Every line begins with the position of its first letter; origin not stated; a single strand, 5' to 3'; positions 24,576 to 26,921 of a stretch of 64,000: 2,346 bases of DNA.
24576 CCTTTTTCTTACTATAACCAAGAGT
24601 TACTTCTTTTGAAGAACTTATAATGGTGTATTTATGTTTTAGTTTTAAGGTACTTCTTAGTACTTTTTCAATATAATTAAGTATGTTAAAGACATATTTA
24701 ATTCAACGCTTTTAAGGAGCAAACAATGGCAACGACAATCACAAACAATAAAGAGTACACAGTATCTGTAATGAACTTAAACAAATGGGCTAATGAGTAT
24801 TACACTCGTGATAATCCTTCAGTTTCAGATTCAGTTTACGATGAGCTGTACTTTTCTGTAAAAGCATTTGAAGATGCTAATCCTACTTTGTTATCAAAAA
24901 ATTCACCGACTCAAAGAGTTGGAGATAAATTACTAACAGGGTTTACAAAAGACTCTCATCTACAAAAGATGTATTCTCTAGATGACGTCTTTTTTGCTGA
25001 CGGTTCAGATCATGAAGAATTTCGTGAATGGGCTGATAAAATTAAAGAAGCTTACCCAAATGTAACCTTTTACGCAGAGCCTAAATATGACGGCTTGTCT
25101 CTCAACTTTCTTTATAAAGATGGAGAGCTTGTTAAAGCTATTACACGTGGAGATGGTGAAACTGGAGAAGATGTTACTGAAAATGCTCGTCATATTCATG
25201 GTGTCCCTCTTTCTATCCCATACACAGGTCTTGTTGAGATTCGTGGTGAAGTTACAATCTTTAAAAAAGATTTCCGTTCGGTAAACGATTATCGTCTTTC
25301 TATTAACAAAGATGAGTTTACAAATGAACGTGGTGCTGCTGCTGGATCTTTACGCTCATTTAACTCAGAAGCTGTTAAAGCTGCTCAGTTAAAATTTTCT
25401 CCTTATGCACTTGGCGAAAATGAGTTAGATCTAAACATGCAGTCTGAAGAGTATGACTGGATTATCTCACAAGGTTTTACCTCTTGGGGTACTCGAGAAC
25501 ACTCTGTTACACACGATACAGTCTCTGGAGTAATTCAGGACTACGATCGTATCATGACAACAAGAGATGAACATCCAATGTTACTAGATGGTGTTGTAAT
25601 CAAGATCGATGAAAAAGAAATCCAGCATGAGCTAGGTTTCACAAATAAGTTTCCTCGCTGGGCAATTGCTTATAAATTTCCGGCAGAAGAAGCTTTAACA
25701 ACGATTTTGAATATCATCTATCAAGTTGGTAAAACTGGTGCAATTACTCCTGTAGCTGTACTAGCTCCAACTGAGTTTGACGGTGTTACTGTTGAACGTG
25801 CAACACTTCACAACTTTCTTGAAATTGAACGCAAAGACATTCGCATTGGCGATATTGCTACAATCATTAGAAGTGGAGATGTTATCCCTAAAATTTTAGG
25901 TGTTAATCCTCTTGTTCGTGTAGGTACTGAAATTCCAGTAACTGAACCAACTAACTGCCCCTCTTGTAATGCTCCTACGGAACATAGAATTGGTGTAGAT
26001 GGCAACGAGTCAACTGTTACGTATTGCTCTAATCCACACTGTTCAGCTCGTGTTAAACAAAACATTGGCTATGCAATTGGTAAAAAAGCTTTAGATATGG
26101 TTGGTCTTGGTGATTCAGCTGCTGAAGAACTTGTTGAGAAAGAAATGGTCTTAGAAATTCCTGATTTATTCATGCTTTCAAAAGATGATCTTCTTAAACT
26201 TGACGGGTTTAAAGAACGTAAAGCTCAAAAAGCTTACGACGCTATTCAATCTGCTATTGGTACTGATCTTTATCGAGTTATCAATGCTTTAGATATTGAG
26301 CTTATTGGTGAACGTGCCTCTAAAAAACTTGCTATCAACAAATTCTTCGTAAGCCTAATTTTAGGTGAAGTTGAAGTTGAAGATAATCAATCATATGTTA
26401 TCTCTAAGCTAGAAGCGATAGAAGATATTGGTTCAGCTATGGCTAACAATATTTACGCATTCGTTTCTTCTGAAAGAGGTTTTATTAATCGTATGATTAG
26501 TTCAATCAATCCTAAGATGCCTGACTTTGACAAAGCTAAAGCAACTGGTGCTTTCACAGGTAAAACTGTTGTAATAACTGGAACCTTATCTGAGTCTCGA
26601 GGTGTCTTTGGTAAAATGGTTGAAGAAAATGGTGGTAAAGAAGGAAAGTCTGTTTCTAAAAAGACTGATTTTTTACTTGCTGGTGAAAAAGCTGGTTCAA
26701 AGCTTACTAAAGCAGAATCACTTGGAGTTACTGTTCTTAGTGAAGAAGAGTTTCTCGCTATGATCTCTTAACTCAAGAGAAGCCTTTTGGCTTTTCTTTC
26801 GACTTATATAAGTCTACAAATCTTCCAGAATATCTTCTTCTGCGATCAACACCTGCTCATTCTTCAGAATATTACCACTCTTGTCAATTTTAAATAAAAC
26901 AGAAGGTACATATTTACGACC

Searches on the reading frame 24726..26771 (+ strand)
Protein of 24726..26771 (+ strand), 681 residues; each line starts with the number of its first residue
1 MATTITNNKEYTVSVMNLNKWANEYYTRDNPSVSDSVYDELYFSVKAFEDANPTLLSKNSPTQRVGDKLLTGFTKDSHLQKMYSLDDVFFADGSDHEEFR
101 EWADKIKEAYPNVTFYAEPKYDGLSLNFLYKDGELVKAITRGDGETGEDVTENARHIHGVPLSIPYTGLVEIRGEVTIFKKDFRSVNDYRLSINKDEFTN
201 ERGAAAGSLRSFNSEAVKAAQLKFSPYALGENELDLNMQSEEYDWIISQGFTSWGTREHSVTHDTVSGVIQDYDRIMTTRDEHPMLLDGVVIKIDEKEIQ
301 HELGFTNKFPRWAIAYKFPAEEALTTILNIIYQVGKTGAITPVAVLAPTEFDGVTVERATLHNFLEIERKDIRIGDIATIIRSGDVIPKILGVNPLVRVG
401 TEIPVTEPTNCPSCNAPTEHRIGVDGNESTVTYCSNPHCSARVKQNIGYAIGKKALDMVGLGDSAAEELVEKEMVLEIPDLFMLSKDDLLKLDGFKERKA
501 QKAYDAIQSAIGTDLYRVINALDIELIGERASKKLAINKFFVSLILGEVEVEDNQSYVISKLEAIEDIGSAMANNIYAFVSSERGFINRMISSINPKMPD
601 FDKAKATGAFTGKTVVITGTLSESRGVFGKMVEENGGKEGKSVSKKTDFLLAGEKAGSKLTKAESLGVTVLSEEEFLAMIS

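Call 46: search_protein_families(library=pfam, proteins=[window:24726-26771:+], max_evalue=0.001)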
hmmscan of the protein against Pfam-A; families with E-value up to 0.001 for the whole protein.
window:24726-26771:+ (681 aa): 5 families
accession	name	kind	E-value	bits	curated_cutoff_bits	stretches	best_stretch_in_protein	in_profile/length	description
PF01653.23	DNA_ligase_aden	-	5.2e-71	239.6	27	1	72-321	3-253/253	NAD-dependent DNA ligase adenylation domain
PF03120.22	DNA_ligase_OB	-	1.7e-27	95.5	32.9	1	325-396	2-73/79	NAD-dependent DNA ligase OB-fold domain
PF00533.33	BRCT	-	1.7e-10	41.4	21.3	1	609-680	5-78/78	BRCA1 C Terminus (BRCT) domain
PF12738.14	PTCB-BRCT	-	3.5e-05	24.1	22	1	615-672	3-60/63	twin BRCT domain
PF14520.12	HHH_5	-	0.00095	20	27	0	458-508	7-56/57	Helix-hairpin-helix domain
